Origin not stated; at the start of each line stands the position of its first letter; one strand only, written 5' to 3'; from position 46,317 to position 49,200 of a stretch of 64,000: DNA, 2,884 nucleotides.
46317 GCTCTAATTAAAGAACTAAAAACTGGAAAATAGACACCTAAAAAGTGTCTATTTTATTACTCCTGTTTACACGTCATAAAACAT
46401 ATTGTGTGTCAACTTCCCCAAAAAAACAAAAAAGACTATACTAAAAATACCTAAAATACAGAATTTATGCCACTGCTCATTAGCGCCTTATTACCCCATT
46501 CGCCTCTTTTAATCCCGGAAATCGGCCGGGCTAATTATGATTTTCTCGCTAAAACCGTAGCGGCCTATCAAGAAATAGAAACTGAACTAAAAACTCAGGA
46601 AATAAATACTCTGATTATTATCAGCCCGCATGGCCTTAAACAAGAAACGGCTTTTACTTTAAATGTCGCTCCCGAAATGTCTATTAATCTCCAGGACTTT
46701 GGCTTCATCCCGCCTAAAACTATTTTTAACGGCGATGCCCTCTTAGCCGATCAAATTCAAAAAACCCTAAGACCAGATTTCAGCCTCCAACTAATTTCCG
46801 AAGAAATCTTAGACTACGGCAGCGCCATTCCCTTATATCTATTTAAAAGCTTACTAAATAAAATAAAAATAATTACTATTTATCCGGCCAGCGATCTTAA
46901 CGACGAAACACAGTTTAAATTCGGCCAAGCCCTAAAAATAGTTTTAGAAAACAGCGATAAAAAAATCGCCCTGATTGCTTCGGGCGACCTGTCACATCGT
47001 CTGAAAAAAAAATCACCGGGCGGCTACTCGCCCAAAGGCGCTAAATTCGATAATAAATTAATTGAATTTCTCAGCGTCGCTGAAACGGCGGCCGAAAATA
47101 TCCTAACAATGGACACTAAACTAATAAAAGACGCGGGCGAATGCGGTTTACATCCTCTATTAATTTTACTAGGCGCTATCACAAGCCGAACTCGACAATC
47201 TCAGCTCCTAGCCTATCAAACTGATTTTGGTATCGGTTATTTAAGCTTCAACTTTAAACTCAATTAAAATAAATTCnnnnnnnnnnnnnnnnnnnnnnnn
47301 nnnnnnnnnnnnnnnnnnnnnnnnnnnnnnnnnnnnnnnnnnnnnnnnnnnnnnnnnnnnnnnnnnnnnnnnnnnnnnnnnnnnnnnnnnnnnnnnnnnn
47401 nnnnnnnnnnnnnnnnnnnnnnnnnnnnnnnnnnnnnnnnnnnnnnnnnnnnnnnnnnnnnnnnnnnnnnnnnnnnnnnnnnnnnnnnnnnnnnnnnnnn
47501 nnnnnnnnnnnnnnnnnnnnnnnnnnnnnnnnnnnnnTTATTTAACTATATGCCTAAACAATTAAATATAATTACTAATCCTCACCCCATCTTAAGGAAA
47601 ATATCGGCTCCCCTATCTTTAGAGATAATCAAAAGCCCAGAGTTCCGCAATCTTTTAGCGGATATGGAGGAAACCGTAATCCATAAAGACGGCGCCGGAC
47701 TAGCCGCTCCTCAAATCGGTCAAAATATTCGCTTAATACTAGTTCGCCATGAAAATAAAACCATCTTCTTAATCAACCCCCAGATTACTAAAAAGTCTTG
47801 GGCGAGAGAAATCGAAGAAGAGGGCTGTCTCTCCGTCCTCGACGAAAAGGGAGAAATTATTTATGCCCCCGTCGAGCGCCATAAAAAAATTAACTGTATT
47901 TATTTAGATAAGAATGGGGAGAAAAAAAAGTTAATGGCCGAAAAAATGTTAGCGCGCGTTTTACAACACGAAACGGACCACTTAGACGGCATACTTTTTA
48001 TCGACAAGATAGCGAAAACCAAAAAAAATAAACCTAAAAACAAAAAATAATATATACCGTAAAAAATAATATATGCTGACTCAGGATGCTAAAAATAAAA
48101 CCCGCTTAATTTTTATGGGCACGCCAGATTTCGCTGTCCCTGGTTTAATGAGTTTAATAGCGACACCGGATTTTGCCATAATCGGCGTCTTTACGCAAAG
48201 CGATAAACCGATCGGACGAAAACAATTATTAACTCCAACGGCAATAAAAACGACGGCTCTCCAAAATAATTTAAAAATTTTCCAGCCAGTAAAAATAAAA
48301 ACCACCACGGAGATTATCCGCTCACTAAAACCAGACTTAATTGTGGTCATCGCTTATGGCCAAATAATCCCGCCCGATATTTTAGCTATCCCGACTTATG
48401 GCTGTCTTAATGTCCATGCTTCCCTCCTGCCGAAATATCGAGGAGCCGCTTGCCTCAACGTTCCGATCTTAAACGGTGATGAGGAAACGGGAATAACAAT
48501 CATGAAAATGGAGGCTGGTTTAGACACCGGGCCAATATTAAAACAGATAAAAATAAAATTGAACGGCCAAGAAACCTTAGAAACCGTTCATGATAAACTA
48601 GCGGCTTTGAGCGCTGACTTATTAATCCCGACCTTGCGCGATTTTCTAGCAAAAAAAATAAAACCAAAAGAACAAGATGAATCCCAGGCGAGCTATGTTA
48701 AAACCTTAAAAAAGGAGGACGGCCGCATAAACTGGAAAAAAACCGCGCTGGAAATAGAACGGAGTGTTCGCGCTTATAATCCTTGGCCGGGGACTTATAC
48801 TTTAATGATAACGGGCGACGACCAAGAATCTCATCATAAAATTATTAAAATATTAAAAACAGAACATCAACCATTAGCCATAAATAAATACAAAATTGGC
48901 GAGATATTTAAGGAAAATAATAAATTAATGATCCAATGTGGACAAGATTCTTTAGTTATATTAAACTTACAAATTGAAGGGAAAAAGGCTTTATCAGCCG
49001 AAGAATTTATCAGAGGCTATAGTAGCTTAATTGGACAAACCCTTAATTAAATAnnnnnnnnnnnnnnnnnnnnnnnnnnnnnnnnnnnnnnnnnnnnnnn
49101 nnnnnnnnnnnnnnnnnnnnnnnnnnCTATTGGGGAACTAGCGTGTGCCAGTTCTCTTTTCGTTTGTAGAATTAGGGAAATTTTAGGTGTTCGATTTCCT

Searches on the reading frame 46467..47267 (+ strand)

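Call 3: search_protein_families(library=pfam, proteins=[window:46467-47267:+], max_evalue=1)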
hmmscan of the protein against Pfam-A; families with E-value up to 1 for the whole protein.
window:46467-47267:+ (266 aa): 3 families
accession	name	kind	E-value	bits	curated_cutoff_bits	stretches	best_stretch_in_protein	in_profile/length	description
PF02900.23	LigB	-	3.4e-36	125.2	26.3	1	7-257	3-265/269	Catalytic LigB subunit of aromatic ring-opening dioxygenase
PF01875.22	Memo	-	2.7e-06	27.2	27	1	123-253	128-252/269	Memo-like protein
PF13078.11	DUF3942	-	0.15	12.8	25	1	145-183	47-85/137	Protein of unknown function (DUF3942)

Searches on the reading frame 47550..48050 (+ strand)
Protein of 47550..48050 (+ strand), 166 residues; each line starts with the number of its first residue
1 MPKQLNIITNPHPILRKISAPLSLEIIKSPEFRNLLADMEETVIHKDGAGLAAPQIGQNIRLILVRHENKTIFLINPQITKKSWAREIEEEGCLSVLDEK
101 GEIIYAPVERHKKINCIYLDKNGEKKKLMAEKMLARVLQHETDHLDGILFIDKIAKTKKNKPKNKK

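Call 89: search_protein_families(library=pfam, proteins=[window:47550-48050:+], max_evalue=0.00001)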
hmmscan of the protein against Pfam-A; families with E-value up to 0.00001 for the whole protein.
window:47550-48050:+ (166 aa): 1 family
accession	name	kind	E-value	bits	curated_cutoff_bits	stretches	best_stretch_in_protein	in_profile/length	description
PF01327.26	Pep_deformylase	-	7.2e-43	146.3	22.8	1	6-159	3-155/156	Polypeptide deformylase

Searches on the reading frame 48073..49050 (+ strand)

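Call 89: search_protein_families(library=pfam, proteins=[window:48073-49050:+], max_evalue=0.00001)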
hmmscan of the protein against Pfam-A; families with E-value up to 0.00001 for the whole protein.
window:48073-49050:+ (325 aa): 2 families
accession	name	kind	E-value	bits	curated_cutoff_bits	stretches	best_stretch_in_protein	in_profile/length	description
PF00551.24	Formyl_trans_N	-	3.3e-34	118.7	26.1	1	16-185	9-178/181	Formyl transferase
PF02911.23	Formyl_trans_C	-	4.7e-25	88.1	21.1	1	212-316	2-99/100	Formyl transferase, C-terminal domain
